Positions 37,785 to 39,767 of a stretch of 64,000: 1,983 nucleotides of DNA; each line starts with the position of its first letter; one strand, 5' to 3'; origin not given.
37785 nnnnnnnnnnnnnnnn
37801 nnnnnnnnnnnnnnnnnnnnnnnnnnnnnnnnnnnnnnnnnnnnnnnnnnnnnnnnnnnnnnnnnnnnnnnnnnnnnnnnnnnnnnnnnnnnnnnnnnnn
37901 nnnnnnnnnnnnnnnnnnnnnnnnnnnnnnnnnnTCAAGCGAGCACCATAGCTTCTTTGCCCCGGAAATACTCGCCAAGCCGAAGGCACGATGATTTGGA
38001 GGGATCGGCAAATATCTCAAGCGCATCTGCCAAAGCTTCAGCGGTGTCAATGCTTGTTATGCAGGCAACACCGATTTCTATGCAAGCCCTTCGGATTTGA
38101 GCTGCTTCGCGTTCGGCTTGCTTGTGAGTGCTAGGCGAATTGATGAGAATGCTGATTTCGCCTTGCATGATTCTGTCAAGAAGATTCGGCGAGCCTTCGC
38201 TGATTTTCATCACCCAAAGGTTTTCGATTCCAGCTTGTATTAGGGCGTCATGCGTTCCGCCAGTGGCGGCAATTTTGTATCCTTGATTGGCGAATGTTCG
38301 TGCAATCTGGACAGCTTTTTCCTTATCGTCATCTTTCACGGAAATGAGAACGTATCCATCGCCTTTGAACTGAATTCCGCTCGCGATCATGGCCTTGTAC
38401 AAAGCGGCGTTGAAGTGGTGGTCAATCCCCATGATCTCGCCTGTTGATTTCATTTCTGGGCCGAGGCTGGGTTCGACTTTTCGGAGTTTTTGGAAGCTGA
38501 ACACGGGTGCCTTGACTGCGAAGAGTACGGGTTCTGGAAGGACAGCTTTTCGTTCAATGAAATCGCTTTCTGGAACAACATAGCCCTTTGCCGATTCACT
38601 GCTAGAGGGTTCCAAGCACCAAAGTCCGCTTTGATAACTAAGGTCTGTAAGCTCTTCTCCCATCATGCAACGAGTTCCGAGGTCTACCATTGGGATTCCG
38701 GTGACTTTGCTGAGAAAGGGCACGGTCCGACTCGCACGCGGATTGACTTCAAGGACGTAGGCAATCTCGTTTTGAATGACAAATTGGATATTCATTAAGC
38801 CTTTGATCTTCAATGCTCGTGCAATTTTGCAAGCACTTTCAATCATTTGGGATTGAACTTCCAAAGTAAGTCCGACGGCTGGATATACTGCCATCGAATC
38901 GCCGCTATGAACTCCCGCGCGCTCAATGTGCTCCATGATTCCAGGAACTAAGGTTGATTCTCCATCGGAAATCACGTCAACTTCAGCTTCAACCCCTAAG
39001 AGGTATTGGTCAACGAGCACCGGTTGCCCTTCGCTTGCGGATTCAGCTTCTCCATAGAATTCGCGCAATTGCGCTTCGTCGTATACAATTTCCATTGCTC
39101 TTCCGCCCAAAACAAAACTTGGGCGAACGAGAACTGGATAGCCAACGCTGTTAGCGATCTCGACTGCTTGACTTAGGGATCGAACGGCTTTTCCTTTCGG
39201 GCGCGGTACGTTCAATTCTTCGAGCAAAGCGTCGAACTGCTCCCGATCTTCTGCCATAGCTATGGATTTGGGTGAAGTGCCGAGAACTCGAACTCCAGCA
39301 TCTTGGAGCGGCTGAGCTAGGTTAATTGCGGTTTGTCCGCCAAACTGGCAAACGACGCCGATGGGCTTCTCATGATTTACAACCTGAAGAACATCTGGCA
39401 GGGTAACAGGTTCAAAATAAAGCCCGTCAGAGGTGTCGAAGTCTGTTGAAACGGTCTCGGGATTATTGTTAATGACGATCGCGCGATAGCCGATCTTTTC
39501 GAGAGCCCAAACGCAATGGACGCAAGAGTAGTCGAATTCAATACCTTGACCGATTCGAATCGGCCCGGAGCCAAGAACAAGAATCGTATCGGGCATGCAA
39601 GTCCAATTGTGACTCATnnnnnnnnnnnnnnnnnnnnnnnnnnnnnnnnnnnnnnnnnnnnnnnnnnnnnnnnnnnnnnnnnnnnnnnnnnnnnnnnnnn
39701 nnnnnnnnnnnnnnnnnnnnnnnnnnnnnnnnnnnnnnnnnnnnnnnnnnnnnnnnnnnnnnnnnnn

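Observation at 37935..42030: carB split into two genes with a DUF2071 gene between the halves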

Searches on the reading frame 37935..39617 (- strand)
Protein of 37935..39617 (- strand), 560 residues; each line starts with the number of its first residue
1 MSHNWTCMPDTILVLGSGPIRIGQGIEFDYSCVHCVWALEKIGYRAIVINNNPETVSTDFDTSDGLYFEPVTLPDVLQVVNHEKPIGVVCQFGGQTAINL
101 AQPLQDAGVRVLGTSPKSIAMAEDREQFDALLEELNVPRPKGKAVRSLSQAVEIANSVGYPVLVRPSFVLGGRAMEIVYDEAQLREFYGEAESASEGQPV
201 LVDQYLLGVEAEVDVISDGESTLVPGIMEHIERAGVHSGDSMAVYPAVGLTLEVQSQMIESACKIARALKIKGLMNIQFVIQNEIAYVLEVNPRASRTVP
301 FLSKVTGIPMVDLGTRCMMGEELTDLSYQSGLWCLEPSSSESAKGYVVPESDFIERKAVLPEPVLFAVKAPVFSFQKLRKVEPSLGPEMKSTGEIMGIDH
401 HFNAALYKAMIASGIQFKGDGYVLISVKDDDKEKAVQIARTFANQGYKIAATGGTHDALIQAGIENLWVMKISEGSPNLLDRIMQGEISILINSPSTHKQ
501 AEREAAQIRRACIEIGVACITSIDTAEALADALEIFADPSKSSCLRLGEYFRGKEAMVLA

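Call 3: search_protein_families(library=pfam, proteins=[window:37935-39617:-])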
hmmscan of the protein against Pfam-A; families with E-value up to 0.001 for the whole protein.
window:37935-39617:- (560 aa): 8 families
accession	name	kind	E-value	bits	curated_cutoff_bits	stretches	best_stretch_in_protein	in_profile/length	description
PF25596.1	CPSase_L_D1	-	1.1e-46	157.9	27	1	11-120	4-117/118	Carbamoyl phosphate synthase preATP-grasp domain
PF02786.22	CPSase_L_D2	-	3.3e-39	135.1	19.8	1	124-324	1-209/211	Carbamoyl-phosphate synthase L chain, ATP binding domain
PF02142.27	MGS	-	1.1e-19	70.7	24.1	1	435-521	2-94/94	MGS-like domain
PF15632.11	ATPgrasp_Ter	-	8.5e-12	45.4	29.1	1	198-321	3-111/131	ATP-grasp in the biosynthetic pathway with Ter operon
PF02655.19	ATP-grasp_3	-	2.7e-09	37.7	23.2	1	130-295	9-157/160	ATP-grasp domain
PF07478.18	Dala_Dala_lig_C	-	3.2e-08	33.8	24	1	151-293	28-174/204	D-ala D-ala ligase C-terminus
PF02222.28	ATP-grasp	-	4.4e-06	26.9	27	1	131-295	2-163/179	ATP-grasp domain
PF01071.24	GARS_A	-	5e-05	23.7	27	1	130-294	8-188/194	Phosphoribosylglycinamide synthetase, ATP-grasp (A) domain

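Call 4: search_protein_families(library=ncbifam, proteins=[window:37935-39617:-])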
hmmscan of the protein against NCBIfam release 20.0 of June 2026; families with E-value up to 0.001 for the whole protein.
window:37935-39617:- (560 aa): 38 families (the best 25 are shown)
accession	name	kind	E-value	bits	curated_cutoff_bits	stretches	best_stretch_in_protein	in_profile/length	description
NF003671.0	PRK05294.1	equivalog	3.1e-195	650.9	599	1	10-534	552-1047/1058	carbamoyl-phosphate synthase large subunit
TIGR01369.1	CPSaseII_lrg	equivalog_domain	3.9e-182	607.5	1027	1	10-532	555-1051/1052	carbamoyl-phosphate synthase (glutamine-hydrolyzing) large subunit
NF009554.0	PRK12999.1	equivalog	3.7e-17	61.5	965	1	99-325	94-327/1147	pyruvate carboxylase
TIGR01235.1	pyruv_carbox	equivalog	4e-17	61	1114.45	1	97-324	88-322/1143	pyruvate carboxylase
NF006406.0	PRK08654.1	equivalog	4.1e-17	61.9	739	1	98-324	89-321/499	acetyl-CoA carboxylase biotin carboxylase subunit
NF009471.0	PRK12833.1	equivalog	1.7e-16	59.8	686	1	99-324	93-325/467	acetyl-CoA carboxylase biotin carboxylase subunit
NF006367.0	PRK08591.1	subfamily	2.5e-16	59.5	597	1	99-324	90-322/451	acetyl-CoA carboxylase biotin carboxylase subunit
TIGR00514.1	accC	equivalog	1e-15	57.6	626.5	1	99-324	90-322/449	acetyl-CoA carboxylase biotin carboxylase subunit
NF006286.0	PRK08462.1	equivalog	4.5e-15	55.5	740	1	107-325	100-325/445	acetyl-CoA carboxylase biotin carboxylase subunit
NF009402.0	PRK12767.1-1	equivalog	7e-14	51.4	218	1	104-331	95-312/329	carbamoyl phosphate synthase-like protein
NF005525.0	PRK07178.1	equivalog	2.7e-13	49.4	768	1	99-324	89-320/471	acetyl-CoA carboxylase biotin carboxylase subunit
NF004085.0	PRK05586.1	equivalog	1.2e-12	47.5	723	1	101-324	92-322/448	acetyl-CoA carboxylase biotin carboxylase subunit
NF002563.0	PRK02186.1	subfamily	5.1e-12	44.9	625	1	114-321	97-305/890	argininosuccinate lyase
NF053643.1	Ddl_archaea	equivalog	1.8e-11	43.6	500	1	105-308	87-285/367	putative pseudomurein biosynthesis ATP-grasp protein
TIGR02712.1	urea_carbox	equivalog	2.7e-11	42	1303.85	1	98-321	88-318/1201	urea carboxylase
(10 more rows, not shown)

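Call 52: search_solved_structures(query=window:37935-39617:-, max_evalue=1e-50, show_alignments=1)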
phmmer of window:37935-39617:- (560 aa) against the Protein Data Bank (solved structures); distinct sequences matched with E-value up to 1e-50: 5.
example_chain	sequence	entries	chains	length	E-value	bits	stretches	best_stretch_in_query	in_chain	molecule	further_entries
1bxr_A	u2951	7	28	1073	2e-202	677.3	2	10-325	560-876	CARBAMOYL-PHOSPHATE SYNTHASE | CARBAMOYL PHOSPHATE SYNTHETASE: LARGE SUBUNIT | CARBAMOYL PHOSPHATE SYNTHETASE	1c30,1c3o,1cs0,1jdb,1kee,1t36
1ce8_A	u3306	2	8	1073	6.3e-202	675.7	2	10-325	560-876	PROTEIN (CARBAMOYL-PHOSPHATE SYNTHASE) | carbamoyl phosphate synthetase large chain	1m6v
1a9x_A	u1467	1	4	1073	8e-201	672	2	10-325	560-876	CARBAMOYL PHOSPHATE SYNTHETASE (LARGE CHAIN)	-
5dot_A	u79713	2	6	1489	6.4e-145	487.5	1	12-555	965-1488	Carbamoyl-phosphate synthase [ammonia], mitochondrial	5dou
6uel_A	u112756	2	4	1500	6.7e-145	487.5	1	12-555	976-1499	Carbamoyl-phosphate synthase [ammonia], mitochondrial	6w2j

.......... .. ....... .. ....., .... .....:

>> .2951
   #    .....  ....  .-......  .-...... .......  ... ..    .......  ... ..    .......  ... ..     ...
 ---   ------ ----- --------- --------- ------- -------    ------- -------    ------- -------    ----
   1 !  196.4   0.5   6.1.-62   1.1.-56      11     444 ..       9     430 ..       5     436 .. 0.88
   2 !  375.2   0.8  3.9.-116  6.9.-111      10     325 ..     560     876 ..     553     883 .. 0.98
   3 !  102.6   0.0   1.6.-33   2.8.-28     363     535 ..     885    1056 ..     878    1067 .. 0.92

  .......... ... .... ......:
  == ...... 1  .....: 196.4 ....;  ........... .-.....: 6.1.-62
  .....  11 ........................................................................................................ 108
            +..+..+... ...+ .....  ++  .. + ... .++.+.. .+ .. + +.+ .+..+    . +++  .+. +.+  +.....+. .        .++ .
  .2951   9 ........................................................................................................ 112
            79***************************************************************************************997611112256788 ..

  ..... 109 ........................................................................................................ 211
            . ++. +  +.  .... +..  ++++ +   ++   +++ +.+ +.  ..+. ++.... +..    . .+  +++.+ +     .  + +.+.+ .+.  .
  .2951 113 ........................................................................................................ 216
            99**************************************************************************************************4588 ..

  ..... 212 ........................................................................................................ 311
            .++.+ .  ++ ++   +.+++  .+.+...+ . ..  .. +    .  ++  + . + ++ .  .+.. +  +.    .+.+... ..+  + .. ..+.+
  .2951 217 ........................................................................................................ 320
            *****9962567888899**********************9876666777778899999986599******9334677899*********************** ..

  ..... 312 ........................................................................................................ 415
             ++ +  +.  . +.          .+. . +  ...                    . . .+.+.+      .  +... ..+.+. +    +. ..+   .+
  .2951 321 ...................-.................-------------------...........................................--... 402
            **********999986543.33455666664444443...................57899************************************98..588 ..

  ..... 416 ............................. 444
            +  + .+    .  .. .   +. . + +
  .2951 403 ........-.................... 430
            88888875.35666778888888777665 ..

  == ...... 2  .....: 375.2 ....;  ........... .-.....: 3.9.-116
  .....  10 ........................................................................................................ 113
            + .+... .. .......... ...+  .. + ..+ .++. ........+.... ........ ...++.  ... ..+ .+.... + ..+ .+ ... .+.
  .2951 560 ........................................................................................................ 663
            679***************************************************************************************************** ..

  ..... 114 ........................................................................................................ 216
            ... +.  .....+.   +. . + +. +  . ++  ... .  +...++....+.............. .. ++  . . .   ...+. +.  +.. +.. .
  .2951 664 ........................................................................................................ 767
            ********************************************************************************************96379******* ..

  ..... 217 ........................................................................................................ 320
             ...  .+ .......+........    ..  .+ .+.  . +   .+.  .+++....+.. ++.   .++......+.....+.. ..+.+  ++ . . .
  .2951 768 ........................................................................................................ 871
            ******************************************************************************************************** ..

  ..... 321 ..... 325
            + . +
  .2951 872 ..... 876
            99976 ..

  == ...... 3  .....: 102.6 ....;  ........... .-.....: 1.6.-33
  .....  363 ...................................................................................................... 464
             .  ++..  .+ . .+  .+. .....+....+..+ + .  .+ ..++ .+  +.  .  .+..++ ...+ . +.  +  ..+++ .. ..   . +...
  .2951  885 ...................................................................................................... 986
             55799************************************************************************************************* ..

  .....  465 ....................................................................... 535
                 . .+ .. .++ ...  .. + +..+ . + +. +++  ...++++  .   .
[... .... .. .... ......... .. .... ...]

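Call 55: find_homologous_proteins(query=window:37935-39596:-, max_evalue=1e-50)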
Query window:37935-39596:- (553 aa): 7999 proteins with E <= 1e-50 among 8000 candidates; the best 120 are listed.
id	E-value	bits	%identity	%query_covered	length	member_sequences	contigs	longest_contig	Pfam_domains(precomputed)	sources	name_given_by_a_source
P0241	0.0e+0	1227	100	100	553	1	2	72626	PF25596.2,PF02142.28,PF15632.12,PF02786.23,PF02222.28,PF02655.20,PF07478.19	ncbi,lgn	-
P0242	0.0e+0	1113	88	100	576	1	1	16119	PF25596.2,PF02142.28,PF15632.12,PF02786.23,PF02222.28,PF07478.19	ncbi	-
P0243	0.0e+0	1094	88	100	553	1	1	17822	PF25596.2,PF02142.28,PF15632.12,PF02786.23,PF02655.20,PF07478.19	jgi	jgi:carbamoyl-phosphate synthase large subunit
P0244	1.7e-278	943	76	99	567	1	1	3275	PF25596.2,PF02142.28,PF15632.12,PF02786.23,PF02655.20,PF07478.19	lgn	-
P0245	1.6e-272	923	75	98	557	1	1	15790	PF25596.2,PF02142.28,PF15632.12,PF02786.23,PF02222.28,PF02655.20,PF07478.19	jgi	jgi:carbamoyl-phosphate synthase large subunit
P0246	9.6e-272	921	74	99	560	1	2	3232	PF25596.2,PF02142.28,PF15632.12,PF02786.23,PF07478.19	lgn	-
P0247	1.1e-270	917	74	98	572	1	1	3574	PF25596.2,PF02142.28,PF15632.12,PF02786.23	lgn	-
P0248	3.0e-263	893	71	98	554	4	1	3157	PF25596.2,PF02142.28,PF15632.12,PF02786.23,PF02655.20,PF07478.19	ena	-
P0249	1.9e-262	890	72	99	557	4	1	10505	PF25596.2,PF02142.28,PF15632.12,PF02786.23,PF02222.28,PF02655.20,PF07478.19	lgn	-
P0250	3.5e-262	889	72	98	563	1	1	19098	PF25596.2,PF02142.28,PF15632.12,PF02786.23,PF07478.19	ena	-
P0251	2.4e-261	887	73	98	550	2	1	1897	PF25596.2,PF02142.28,PF15632.12,PF02786.23,PF02222.28,PF02655.20,PF01071.25,PF07478.19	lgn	-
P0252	2.2e-260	883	72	98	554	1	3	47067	PF25596.2,PF02142.28,PF15632.12,PF02786.23,PF02222.28,PF02655.20,PF07478.19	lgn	-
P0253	3.5e-260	883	72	98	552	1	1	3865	PF25596.2,PF02142.28,PF15632.12,PF02786.23,PF02655.20,PF07478.19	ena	-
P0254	4.7e-260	882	71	99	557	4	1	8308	PF25596.2,PF02142.28,PF15632.12,PF02786.23,PF07478.19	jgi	-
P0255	7.7e-260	882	71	99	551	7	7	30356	PF25596.2,PF02142.28,PF15632.12,PF02786.23,PF02222.28,PF02655.20,PF07478.19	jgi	jgi:carbamoyl-phosphate synthase large subunit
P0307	2.6e-250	850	69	98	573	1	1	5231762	PF25596.2,PF02142.28,PF15632.12,PF02786.23,PF02222.28,PF02655.20,PF07478.19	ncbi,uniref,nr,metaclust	ncbi:carbamoyl-phosphate synthase, large subunit [Fimbriimonas ginsengisoli Gsoil 348]|uniref:Carbam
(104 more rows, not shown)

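Call 56: find_encoding_contigs(protein=P0307, flank=10000, max_places=1)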
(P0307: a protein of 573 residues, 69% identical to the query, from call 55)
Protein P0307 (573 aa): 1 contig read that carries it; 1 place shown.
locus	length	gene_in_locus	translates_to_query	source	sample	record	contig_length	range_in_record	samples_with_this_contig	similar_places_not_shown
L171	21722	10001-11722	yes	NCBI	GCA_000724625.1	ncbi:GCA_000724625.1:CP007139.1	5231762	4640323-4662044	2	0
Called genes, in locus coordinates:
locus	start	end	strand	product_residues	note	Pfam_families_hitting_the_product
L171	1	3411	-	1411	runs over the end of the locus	PF11974:bMG3, PF01835:MG2, PF07703:A2M_BRD, PF00207:A2M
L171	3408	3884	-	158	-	PF01871:AMMECR1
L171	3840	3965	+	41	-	-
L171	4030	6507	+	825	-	-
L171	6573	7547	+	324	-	PF03816:LytR_cpsA_psr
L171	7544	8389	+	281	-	-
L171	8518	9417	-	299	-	-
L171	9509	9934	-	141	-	-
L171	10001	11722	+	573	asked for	PF25596:CPSase_L_D1, PF02222:ATP-grasp, PF02655:ATP-grasp_3, PF02786:CPSase_L_D2, PF07478:Dala_Dala_lig_C, PF15632:ATPgrasp_Ter, PF02142:MGS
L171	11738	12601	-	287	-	PF02540:NAD_synthase, PF06508:QueC (weak)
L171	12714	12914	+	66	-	-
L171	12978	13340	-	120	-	PF00453:Ribosomal_L20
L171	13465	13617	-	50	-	-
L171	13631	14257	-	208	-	PF05198:IF3_N, PF00707:IF3_C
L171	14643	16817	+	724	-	PF01266:DAO (weak), PF02737:3HCDH_N, PF03446:NAD_binding_2 (weak), PF00725:3HCDH, PF00378:ECH_1, PF16113:ECH_2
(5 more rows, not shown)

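Call 63: list_cluster_members(proteins=[P0241, P0121, P0001, P0122, P0005])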
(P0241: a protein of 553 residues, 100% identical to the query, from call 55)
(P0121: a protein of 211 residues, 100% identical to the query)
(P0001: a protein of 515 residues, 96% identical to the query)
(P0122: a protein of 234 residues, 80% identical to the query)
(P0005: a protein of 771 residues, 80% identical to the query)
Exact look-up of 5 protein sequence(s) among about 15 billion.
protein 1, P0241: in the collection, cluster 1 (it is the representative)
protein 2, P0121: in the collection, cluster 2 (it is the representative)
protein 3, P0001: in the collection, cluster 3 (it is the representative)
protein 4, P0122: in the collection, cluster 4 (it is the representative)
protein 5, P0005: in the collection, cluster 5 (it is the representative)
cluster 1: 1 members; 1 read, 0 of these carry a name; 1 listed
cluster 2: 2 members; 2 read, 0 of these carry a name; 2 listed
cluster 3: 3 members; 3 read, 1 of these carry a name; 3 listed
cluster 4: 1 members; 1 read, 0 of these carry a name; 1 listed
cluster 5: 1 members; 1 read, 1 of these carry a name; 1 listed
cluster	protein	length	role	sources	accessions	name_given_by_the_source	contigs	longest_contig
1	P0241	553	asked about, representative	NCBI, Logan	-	-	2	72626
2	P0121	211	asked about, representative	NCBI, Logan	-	-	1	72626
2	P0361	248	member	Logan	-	-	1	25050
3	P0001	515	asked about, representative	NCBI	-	-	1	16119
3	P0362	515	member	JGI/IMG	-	carbamoyl-phosphate synthase large subunit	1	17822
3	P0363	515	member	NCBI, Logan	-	-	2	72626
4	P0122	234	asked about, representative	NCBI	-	-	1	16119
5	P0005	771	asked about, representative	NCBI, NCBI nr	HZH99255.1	MAG TPA: carbamoyl-phosphate synthase large subunit, partial [Fimbriimonadaceae bacterium] | carbamoyl-phosphate synthase large subunit [Fimbriimonadaceae bacterium]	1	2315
